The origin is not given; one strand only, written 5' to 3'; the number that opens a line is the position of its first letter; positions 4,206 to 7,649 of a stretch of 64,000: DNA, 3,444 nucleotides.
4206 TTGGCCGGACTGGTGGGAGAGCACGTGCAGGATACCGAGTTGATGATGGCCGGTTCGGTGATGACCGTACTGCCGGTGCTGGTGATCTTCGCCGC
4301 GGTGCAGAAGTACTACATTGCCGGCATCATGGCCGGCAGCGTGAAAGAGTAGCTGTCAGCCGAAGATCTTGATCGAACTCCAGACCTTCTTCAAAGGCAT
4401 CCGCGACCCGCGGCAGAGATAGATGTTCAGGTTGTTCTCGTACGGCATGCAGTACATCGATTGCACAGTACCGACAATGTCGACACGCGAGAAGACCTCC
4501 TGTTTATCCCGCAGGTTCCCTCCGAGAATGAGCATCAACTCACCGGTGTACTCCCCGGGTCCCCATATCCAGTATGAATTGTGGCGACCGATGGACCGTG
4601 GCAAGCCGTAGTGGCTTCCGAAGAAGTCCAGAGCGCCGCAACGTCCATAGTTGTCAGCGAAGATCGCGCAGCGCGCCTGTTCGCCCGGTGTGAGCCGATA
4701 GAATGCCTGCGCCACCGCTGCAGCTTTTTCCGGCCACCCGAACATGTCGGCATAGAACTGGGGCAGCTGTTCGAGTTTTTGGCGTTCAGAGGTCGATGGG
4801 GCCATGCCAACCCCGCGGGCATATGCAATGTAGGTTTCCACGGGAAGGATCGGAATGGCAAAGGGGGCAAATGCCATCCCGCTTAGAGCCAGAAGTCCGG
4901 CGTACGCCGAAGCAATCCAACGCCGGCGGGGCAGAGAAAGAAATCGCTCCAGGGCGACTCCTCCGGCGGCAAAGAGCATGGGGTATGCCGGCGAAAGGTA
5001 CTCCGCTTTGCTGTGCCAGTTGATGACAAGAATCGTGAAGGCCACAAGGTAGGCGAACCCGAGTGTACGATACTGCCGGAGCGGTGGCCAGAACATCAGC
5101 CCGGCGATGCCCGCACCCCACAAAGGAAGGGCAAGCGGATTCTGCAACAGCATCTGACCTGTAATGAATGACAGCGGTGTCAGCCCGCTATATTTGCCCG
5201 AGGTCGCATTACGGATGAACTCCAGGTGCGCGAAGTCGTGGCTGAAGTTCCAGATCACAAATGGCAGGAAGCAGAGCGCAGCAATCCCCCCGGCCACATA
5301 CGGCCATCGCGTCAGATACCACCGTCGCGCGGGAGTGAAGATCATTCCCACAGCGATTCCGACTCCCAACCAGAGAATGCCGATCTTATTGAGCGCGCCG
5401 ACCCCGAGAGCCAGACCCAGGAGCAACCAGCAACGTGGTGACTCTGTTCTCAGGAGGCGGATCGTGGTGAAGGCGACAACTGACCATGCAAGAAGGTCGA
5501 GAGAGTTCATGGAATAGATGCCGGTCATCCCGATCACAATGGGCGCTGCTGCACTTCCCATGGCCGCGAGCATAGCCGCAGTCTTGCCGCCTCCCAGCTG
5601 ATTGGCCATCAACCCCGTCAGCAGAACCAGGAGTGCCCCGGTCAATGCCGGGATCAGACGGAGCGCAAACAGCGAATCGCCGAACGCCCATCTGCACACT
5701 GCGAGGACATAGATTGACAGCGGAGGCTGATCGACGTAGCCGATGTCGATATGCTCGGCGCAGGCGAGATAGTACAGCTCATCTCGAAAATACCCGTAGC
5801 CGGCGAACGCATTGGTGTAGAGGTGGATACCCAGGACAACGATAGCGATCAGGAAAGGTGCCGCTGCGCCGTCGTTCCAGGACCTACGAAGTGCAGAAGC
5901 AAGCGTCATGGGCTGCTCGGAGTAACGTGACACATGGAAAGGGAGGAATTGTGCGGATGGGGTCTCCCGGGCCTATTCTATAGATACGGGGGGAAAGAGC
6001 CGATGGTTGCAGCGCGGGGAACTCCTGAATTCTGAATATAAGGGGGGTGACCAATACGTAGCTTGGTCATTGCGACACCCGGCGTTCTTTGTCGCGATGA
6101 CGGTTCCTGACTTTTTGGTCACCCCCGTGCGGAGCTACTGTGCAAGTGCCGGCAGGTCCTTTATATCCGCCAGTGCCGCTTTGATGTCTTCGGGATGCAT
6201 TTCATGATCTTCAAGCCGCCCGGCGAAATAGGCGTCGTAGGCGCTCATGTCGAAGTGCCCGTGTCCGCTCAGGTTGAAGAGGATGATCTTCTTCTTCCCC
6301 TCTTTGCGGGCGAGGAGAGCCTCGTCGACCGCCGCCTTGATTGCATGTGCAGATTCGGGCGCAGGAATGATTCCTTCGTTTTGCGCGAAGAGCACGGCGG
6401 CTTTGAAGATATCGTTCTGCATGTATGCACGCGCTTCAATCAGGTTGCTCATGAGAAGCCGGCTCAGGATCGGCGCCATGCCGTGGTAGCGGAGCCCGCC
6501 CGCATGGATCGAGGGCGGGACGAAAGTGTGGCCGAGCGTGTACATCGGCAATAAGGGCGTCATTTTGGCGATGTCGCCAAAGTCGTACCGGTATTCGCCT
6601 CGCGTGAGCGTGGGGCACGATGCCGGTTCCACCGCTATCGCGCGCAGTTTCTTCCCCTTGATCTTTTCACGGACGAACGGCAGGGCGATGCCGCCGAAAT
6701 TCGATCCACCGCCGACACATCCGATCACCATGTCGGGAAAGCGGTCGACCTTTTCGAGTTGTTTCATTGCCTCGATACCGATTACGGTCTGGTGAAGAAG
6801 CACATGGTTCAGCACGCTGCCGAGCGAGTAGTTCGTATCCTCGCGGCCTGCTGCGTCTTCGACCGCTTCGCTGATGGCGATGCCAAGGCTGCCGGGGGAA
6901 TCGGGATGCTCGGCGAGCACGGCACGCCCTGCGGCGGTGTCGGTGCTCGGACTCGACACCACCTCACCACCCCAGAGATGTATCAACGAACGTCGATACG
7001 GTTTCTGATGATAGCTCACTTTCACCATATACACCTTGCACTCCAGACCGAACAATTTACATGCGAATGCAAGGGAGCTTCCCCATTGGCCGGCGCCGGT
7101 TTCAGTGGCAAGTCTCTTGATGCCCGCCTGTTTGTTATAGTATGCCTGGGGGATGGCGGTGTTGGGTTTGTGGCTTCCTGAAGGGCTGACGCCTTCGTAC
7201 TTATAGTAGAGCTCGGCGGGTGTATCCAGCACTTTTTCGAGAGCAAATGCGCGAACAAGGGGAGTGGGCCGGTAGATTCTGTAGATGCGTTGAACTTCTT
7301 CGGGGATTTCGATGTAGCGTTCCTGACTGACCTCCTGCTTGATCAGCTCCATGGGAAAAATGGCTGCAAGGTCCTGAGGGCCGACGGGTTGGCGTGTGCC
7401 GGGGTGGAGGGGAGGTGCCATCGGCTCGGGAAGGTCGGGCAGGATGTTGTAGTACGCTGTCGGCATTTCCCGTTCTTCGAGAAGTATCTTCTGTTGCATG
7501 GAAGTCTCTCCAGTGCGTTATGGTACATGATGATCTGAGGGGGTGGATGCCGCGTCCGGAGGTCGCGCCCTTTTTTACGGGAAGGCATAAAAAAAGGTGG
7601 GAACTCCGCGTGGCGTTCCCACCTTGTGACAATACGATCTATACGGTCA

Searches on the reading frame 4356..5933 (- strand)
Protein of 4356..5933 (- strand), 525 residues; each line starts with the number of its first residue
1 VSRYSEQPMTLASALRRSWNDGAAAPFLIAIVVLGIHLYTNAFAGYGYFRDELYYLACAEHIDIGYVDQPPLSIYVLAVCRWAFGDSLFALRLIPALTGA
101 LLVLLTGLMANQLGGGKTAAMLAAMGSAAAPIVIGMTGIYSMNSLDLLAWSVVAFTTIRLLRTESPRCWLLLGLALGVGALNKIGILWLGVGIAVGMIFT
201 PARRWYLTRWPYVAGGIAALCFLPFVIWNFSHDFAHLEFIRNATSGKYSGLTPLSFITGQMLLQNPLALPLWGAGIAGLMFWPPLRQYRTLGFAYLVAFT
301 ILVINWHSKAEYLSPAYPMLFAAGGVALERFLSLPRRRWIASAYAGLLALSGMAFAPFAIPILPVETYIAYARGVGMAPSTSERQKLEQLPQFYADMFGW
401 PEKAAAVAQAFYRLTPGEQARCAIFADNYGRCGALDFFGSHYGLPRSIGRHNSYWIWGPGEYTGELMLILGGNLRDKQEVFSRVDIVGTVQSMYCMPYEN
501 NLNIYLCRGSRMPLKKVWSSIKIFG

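Call 36: search_protein_families(library=pfam, proteins=[window:4356-5933:-], max_evalue=0.001)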
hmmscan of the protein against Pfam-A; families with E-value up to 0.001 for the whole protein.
window:4356-5933:- (525 aa): 2 families
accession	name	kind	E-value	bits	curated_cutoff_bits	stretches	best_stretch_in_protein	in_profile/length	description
PF13231.12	PMT_2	-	6.7e-20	72.3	26.1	1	68-228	1-160/160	Dolichyl-phosphate-mannose-protein mannosyltransferase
PF02366.24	PMT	-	2.9e-07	30.7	22.7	1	81-229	74-234/245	Dolichyl-phosphate-mannose-protein mannosyltransferase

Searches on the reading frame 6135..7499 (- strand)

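Call 36: search_protein_families(library=pfam, proteins=[window:6135-7499:-], max_evalue=0.001)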
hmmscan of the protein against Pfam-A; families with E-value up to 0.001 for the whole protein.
window:6135-7499:- (454 aa): 1 family
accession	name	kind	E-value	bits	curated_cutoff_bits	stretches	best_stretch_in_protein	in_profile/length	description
PF00291.31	PALP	-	9e-40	137.3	35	1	75-412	4-295/295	Pyridoxal-phosphate dependent enzyme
